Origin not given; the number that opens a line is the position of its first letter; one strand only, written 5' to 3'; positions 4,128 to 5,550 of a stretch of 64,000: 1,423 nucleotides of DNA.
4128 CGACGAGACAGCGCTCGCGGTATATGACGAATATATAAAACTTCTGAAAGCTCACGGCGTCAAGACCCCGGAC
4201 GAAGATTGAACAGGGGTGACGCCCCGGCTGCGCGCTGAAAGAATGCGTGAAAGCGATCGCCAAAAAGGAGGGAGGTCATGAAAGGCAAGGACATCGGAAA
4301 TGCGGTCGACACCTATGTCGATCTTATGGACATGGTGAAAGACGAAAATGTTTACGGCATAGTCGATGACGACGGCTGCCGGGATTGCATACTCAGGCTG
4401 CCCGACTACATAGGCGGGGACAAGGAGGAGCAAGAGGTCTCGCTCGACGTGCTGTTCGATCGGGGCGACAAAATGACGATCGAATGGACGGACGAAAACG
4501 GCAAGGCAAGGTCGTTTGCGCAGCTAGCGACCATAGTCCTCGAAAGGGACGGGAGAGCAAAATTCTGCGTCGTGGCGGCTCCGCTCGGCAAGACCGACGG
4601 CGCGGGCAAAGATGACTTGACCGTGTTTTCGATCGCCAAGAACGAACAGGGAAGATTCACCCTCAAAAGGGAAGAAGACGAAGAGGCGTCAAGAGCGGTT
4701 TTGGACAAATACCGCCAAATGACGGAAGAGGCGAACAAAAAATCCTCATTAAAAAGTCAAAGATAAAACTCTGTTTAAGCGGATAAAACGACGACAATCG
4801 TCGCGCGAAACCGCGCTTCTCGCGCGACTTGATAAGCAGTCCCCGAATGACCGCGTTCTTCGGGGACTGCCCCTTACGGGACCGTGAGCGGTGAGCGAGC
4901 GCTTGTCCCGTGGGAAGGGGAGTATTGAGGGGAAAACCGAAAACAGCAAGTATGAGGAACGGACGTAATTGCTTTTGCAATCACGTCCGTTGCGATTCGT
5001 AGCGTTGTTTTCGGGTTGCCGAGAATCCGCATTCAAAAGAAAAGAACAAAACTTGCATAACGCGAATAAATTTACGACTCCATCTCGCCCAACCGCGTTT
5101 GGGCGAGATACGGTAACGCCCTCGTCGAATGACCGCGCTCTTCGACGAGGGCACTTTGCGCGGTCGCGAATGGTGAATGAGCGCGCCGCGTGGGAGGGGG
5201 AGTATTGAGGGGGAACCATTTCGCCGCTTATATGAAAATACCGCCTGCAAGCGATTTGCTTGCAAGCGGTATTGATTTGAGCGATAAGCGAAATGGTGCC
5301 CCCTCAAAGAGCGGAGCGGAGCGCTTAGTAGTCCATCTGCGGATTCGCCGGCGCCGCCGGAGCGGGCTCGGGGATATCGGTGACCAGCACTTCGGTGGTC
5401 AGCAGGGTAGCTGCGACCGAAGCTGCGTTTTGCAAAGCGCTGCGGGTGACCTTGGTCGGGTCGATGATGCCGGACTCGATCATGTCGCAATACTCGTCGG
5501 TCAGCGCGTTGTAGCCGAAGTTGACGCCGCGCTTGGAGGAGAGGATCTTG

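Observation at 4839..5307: Two ~100-nt elements with conserved loops and covarying stems: candidate structured sRNA family in a 550-bp ORF-free convergent gap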

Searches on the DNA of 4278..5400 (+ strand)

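Call 4: search_rna_families(source=window, start=4700, end=5400, threshold=evalue, max_evalue=10, show_alignments=3)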
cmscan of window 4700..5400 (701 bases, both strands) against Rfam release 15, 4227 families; matches with E-value up to 10: 6.
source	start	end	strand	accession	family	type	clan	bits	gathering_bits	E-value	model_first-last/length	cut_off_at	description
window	4937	5014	+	RF03399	mir-986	Gene; miRNA;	-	24.9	70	0.0048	1-94/94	no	mir-986 microRNA precursor family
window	5223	5285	+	RF00031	SECIS_1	Cis-reg;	-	19.5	35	0.6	1-64/64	no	Selenocysteine insertion sequence 1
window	5079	5159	+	RF02868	ncS037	Gene; sRNA;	-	16.2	112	3.7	1-152/152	no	Burkholderia sRNA 37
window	5078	5113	-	RF01902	MIR439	Gene; miRNA;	-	16.2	90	4.7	1-93/93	no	MIR439 microRNA precursor family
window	5113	5157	-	RF04011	mir-8515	Gene; miRNA;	-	15.3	100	7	1-92/92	no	mir-8515 microRNA precursor family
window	5245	5364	-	RF02673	scr4677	Gene; sRNA;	-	9.9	41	3.2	1-246/246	no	Streptomyces sRNA 4677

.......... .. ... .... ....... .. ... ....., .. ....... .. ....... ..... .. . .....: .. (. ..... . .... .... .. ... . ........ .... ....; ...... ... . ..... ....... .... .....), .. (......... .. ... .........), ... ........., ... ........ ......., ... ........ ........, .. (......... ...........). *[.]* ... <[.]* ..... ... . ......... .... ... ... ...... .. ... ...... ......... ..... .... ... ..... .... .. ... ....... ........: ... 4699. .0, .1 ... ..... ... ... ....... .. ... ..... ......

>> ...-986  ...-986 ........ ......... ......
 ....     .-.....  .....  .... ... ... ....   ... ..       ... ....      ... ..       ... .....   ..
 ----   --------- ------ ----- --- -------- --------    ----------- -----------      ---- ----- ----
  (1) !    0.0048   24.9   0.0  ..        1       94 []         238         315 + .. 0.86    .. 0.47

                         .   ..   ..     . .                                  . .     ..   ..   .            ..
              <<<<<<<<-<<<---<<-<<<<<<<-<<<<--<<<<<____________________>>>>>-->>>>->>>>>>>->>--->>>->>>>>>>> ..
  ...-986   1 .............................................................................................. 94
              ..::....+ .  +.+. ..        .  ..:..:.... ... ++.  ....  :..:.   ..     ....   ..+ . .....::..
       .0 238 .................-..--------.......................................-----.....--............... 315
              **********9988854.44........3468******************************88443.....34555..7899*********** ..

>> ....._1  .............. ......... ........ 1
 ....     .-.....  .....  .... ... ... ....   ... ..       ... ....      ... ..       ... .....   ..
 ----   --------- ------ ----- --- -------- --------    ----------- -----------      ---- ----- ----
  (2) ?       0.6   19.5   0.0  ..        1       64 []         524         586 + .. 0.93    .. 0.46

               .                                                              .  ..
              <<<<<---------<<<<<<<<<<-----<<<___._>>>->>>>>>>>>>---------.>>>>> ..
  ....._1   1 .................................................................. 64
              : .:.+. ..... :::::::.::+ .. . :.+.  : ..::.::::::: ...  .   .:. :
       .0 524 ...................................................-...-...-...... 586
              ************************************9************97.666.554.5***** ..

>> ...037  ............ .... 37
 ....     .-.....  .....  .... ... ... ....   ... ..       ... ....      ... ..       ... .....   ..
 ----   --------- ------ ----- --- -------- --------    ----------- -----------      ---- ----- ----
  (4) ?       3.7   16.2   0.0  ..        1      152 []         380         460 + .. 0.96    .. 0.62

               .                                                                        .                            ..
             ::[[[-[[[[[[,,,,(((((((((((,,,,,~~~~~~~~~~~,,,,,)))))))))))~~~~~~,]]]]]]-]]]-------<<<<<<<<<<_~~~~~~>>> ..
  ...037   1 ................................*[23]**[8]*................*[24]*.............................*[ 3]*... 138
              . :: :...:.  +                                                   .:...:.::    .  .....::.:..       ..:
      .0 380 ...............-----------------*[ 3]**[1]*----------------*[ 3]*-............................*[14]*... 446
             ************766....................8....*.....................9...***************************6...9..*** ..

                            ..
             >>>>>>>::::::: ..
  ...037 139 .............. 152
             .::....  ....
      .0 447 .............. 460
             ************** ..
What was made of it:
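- On Any Rfam 15 family: There is no hit in 4700-5400 apart from weak, far sub-threshold miRNA, SECIS and sRNA look-alikes; the best is 24.9 bits against a gathering score of 70 (call 4).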

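Call 34: build_rna_model(alignment_id=A2)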
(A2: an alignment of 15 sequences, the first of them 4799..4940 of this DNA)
Model R1 built from alignment A2 (15 sequences, 146 columns); structure: RNAalifold consensus.
model positions 144; base pairs 41; branch points 2; effective number of sequences 1.13; information 0.59 bits per position. Calibrated on 0.2 Mb of random sequence (short: E-values are rough).
structure used (alignment columns):
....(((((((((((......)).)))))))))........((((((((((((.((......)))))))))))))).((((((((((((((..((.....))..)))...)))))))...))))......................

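Call 35: search_with_rna_model(model_id=R1, sources=[window, L005, L008, L011, L013, L015, L016, L017, L018, L019, L021, L023, L024, L025, L026, L028, L029, L030], max_evalue=1)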
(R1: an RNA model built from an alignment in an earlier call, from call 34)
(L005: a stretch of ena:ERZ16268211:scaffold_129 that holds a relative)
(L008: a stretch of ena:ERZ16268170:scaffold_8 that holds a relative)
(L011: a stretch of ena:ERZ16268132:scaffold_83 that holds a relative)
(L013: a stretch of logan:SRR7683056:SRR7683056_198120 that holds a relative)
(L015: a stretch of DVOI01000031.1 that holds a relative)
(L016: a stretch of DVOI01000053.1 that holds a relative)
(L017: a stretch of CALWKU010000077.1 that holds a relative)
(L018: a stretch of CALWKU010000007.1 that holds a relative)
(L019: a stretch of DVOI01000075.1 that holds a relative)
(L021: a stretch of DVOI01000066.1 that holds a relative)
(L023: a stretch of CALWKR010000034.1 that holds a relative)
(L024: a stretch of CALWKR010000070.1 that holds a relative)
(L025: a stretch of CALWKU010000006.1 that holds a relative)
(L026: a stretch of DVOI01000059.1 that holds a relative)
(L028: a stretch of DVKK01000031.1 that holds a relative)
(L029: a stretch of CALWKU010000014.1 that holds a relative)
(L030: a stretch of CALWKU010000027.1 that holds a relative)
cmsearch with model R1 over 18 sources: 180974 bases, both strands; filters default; matches with E-value up to 1: 29.
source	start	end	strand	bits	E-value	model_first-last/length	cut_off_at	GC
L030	1972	2115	+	173.5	6.6e-43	1-144/144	no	0.67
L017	6993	7136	+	169.2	8.5e-42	1-144/144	no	0.63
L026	6782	6923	-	165.5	7.6e-41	1-144/144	no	0.61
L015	1286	1429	+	165.5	7.7e-41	1-144/144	no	0.64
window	4798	4940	+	164.9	1.1e-40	1-144/144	no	0.63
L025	362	505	+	164.5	1.4e-40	1-144/144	no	0.63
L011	4590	4731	+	163.6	2.4e-40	1-144/144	no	0.63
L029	1277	1419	-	162.4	5e-40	1-144/144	no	0.62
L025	152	292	-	157.9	7.2e-39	1-144/144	no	0.6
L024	7323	7464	-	154.7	4.8e-38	1-144/144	no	0.65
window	5080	5220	+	153.6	9.3e-38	1-144/144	no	0.63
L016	2651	2792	+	152.1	2.2e-37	1-144/144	no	0.62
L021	4435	4576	+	150.7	5.2e-37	1-144/144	no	0.61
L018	92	231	-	134.9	6e-33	1-144/144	no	0.66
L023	2071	2210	+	131.7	4.1e-32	1-144/144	no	0.59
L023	1794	1935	+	108.8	3.2e-26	1-144/144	no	0.6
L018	239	366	-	63.9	1.2e-14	1-144/144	no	0.46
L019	139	236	+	49.9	4.8e-11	1-144/144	no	0.64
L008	4321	4418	+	49.8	5.2e-11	1-144/144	no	0.64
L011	4321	4418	+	49.8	5.2e-11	1-144/144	no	0.64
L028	6065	6181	-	43.8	1.9e-09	1-144/144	no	0.51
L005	4359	4454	+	37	1e-07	1-144/144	no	0.66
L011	4563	4662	-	29.5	8.9e-06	1-144/144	no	0.62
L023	144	264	-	26.4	5.5e-05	1-144/144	no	0.53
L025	221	354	+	22.9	0.00044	1-144/144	no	0.49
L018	200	302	+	17.9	0.0086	1-144/144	no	0.48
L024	7435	7462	+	16.3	0.023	3-31/144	no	0.68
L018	337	364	+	14.8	0.056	3-31/144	no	0.64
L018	1738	1845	+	12.2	0.26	1-144/144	no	0.56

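Call 40: search_with_rna_model(model_id=R1, sources=[L034, L035, L036, L037, L038, L039, L040, L041, L042, L043, L044, L045, L046, L047, L048, L049, L050, L051, L052, L053, L054, L055, L056, L057, L058, L059, L060, L061, L062, L063, L064, L065, L066, L067, L068, L069, L070, L071, L072], max_evalue=0.01)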
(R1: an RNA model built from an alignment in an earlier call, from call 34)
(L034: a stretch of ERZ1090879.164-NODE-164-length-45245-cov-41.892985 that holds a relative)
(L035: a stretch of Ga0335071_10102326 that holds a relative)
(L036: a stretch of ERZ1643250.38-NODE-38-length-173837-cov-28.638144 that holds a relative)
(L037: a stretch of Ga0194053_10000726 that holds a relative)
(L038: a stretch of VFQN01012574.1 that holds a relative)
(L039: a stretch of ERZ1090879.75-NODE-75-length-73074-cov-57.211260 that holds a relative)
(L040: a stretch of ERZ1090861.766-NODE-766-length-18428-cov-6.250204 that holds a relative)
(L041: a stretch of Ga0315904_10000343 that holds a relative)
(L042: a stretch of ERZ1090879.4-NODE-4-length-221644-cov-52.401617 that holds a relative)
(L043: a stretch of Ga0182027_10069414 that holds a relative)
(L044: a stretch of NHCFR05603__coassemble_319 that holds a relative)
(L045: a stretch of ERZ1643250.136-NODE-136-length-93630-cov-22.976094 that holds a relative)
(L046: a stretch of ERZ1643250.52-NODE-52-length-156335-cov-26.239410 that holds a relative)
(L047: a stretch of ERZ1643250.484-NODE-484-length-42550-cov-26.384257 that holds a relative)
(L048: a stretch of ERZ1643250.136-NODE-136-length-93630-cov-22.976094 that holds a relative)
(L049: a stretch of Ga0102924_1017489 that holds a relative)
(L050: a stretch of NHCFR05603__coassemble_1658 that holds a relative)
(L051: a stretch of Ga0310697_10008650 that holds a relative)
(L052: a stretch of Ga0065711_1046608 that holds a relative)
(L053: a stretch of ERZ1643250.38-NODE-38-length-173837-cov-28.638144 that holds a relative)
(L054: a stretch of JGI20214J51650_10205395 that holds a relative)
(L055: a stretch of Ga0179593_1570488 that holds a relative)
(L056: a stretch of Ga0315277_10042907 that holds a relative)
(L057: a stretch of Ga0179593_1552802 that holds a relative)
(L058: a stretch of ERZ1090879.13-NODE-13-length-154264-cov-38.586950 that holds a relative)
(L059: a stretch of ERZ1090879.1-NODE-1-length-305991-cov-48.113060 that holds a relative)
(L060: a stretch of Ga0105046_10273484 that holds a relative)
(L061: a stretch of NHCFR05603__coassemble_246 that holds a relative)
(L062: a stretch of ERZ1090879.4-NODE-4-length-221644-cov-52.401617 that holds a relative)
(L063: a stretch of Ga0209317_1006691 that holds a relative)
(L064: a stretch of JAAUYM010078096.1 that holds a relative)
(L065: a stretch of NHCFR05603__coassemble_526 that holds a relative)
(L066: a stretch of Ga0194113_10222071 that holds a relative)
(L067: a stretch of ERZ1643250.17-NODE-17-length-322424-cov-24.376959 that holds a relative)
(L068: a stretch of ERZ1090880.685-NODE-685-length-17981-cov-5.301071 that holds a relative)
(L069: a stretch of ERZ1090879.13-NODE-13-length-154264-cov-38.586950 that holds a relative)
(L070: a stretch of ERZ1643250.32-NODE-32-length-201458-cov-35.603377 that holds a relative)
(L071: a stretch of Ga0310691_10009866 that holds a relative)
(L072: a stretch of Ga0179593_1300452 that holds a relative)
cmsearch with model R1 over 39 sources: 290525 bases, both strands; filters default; matches with E-value up to 0.01: 43.
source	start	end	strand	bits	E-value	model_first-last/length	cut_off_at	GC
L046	2630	2773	-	169.6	1.1e-41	1-144/144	no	0.66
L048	3892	4035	-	169.6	1.1e-41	1-144/144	no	0.62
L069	1090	1233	+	168.8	1.8e-41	1-144/144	no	0.65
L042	1933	2074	+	167.6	3.5e-41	1-144/144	no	0.66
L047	4318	4459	+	167.6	3.5e-41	1-144/144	no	0.66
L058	6297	6439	-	166.3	7.8e-41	1-144/144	no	0.64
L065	11707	11848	+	165.5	1.2e-40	1-144/144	no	0.61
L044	3569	3712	-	165.5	1.2e-40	1-144/144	no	0.64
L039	14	155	-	161.6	1.3e-39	1-144/144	no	0.65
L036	6375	6516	-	161.1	1.7e-39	1-144/144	no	0.64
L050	4765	4906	-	159.5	4.3e-39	1-144/144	no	0.64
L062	9236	9378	+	159.2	5.2e-39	1-144/144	no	0.64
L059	6071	6213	+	159.2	5.3e-39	1-144/144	no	0.63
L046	638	778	+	154.6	8e-38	1-144/144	no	0.62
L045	133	276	-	153.9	1.2e-37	1-144/144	no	0.6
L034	56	196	+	152.2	3.4e-37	1-144/144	no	0.63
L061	2865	3006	+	150.7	8.4e-37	1-144/144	no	0.61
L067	1221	1362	+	149.2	2e-36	1-144/144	no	0.61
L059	5384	5525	-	147.1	7e-36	1-144/144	no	0.63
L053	4111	4251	-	146.7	8.8e-36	1-144/144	no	0.66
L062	8935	9076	+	144.9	2.6e-35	1-144/144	no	0.63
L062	1276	1416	+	143.7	5.1e-35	1-144/144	no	0.62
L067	923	1063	+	143.6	5.6e-35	1-144/144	no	0.62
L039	316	456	-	142.3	1.2e-34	1-144/144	no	0.6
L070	10260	10400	+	142.3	1.2e-34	1-144/144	no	0.6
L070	10562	10702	+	136.8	3.2e-33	1-144/144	no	0.67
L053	4423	4562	-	132.4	4.2e-32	1-144/144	no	0.65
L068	86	223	-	45.8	9.2e-10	1-144/144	no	0.5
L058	6582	6695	-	43.5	3.5e-09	1-144/144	no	0.61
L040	8651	8785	-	41.2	1.4e-08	1-144/144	no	0.48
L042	1635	1730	+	31.3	4.9e-06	1-144/144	no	0.52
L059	5595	5676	+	29.8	1.2e-05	1-144/144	no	0.56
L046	2909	3073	-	26.3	9.8e-05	1-144/144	no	0.45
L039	83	182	+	25.9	0.00012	1-144/144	no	0.58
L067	498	579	-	25.8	0.00013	1-144/144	no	0.59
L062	941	1045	+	25.2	0.00018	1-144/144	no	0.43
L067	771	853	-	25.1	0.00019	1-144/144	no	0.59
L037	1605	1697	+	23.6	0.00047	1-144/144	no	0.43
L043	1255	1349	-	22.9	0.00071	1-144/144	no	0.56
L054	85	151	+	22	0.0012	1-144/144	no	0.64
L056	3185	3258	+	21.2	0.002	1-144/144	no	0.57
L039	670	800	-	19.5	0.0053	1-144/144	no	0.44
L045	334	436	-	19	0.0073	1-144/144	no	0.43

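Call 41: search_with_rna_model(model_id=R1, sources=[window, L011, L015, L016, L017, L018, L021, L023, L024, L025, L026, L029, L030, L034, L036, L039, L042, L044, L045, L046, L047, L048, L050, L053, L058, L059, L061, L062, L065, L067, L069, L070], max_evalue=1e-20, make_alignment=true)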
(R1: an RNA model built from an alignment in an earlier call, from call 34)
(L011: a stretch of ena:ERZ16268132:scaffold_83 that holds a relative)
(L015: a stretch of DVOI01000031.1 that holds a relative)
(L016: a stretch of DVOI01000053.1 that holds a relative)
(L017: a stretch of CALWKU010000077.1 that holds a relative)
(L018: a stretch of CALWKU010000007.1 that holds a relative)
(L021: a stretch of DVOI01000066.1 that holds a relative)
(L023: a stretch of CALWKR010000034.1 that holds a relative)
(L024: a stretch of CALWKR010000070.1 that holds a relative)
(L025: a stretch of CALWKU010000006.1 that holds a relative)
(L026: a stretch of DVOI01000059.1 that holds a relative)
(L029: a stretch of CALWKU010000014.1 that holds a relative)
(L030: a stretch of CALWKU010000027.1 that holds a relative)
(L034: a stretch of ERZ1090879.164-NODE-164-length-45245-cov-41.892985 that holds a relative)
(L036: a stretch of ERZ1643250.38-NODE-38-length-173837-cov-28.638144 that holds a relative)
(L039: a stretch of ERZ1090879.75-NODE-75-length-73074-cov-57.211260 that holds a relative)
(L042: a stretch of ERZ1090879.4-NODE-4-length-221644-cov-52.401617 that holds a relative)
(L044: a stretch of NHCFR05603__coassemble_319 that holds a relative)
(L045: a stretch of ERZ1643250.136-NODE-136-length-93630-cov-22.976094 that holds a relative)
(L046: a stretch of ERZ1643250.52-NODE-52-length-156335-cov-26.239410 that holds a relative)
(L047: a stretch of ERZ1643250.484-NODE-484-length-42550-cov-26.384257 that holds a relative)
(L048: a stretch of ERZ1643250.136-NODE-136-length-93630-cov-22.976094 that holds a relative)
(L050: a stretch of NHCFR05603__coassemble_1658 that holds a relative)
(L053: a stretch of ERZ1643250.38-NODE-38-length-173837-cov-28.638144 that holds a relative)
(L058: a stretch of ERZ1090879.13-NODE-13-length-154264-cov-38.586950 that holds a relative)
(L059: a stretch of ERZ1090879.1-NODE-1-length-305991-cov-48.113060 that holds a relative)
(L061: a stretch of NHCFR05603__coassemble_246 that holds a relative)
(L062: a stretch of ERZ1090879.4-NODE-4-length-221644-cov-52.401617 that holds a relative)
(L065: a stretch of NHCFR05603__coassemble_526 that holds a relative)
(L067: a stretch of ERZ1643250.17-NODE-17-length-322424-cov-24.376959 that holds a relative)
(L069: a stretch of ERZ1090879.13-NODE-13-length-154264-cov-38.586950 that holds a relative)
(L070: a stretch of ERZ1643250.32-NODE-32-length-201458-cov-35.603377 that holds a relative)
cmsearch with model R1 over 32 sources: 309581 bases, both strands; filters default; matches with E-value up to 1e-20: 43.
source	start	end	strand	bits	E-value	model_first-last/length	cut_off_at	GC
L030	1972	2115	+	173.5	1.1e-42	1-144/144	no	0.67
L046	2630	2773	-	169.6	1.1e-41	1-144/144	no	0.66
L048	3892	4035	-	169.6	1.2e-41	1-144/144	no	0.62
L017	6993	7136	+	169.2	1.5e-41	1-144/144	no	0.63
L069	1090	1233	+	168.8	1.9e-41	1-144/144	no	0.65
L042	1933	2074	+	167.6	3.8e-41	1-144/144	no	0.66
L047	4318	4459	+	167.6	3.8e-41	1-144/144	no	0.66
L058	6297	6439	-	166.3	8.3e-41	1-144/144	no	0.64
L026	6782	6923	-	165.5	1.3e-40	1-144/144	no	0.61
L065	11707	11848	+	165.5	1.3e-40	1-144/144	no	0.61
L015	1286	1429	+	165.5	1.3e-40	1-144/144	no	0.64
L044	3569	3712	-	165.5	1.3e-40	1-144/144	no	0.64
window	4798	4940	+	164.9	1.9e-40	1-144/144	no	0.63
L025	362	505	+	164.5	2.4e-40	1-144/144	no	0.63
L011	4590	4731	+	163.6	4.1e-40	1-144/144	no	0.63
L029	1277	1419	-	162.4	8.5e-40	1-144/144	no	0.62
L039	14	155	-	161.6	1.4e-39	1-144/144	no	0.65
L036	6375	6516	-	161.1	1.8e-39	1-144/144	no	0.64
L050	4765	4906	-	159.5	4.6e-39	1-144/144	no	0.64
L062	9236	9378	+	159.2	5.6e-39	1-144/144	no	0.64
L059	6071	6213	+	159.2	5.7e-39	1-144/144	no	0.63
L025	152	292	-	157.9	1.2e-38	1-144/144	no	0.6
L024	7323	7464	-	154.7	8.2e-38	1-144/144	no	0.65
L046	638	778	+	154.6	8.5e-38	1-144/144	no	0.62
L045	133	276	-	153.9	1.3e-37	1-144/144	no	0.6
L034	56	196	+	152.2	3.6e-37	1-144/144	no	0.63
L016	2651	2792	+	152.1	3.8e-37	1-144/144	no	0.62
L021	4435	4576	+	150.7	8.9e-37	1-144/144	no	0.61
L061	2865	3006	+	150.7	8.9e-37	1-144/144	no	0.61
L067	1221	1362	+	149.2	2.2e-36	1-144/144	no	0.61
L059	5384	5525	-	147.1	7.5e-36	1-144/144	no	0.63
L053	4111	4251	-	146.7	9.4e-36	1-144/144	no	0.66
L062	8935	9076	+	144.9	2.8e-35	1-144/144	no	0.63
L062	1276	1416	+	143.7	5.4e-35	1-144/144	no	0.62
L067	923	1063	+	143.6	6e-35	1-144/144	no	0.62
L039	316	456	-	142.3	1.2e-34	1-144/144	no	0.6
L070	10260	10400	+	142.3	1.2e-34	1-144/144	no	0.6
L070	10562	10702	+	136.8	3.4e-33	1-144/144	no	0.67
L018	92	231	-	134.9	1e-32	1-144/144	no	0.66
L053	4423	4562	-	132.4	4.5e-32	1-144/144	no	0.65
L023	2071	2210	+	131.7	7e-32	1-144/144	no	0.59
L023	1794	1935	+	108.8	5.4e-26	1-144/144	no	0.6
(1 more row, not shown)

Alignment A3: 43 matches aligned to the model, 145 columns, each read 5' to 3' on its own strand. Consensus structure (alignment columns), stored with it:
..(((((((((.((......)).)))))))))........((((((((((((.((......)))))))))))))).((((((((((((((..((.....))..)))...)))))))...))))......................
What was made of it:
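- Model R1 finds 43 copies at 108 bits or more (call 41).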

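Call 48: search_rna_families(sources=[L005, L011, L026, L046, L062, L070, L059, L053, L039, L036], threshold=gathering)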
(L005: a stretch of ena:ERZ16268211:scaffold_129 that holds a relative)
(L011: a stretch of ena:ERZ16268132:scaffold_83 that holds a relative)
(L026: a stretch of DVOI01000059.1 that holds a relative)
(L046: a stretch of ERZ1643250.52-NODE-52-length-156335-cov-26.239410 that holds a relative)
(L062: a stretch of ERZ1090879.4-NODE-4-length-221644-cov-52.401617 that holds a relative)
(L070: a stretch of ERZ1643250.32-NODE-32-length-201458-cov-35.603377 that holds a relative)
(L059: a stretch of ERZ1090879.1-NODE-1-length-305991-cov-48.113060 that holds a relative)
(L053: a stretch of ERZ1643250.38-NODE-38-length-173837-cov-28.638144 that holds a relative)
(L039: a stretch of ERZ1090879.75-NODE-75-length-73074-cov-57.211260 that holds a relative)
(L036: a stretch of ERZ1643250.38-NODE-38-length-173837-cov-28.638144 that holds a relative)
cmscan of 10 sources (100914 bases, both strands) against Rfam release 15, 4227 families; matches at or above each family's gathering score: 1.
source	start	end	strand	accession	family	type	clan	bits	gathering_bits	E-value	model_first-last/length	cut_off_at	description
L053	5216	5289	+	RF00005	tRNA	Gene; tRNA;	CL00001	60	29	2.8e-10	1-71/71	no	tRNA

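Call 68: search_dna_similar(query=window:4770-5325:+, collection=plasmids, mode=distant, max_rows=8)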
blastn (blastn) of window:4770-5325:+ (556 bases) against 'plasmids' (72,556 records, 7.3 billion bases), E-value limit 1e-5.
No match.
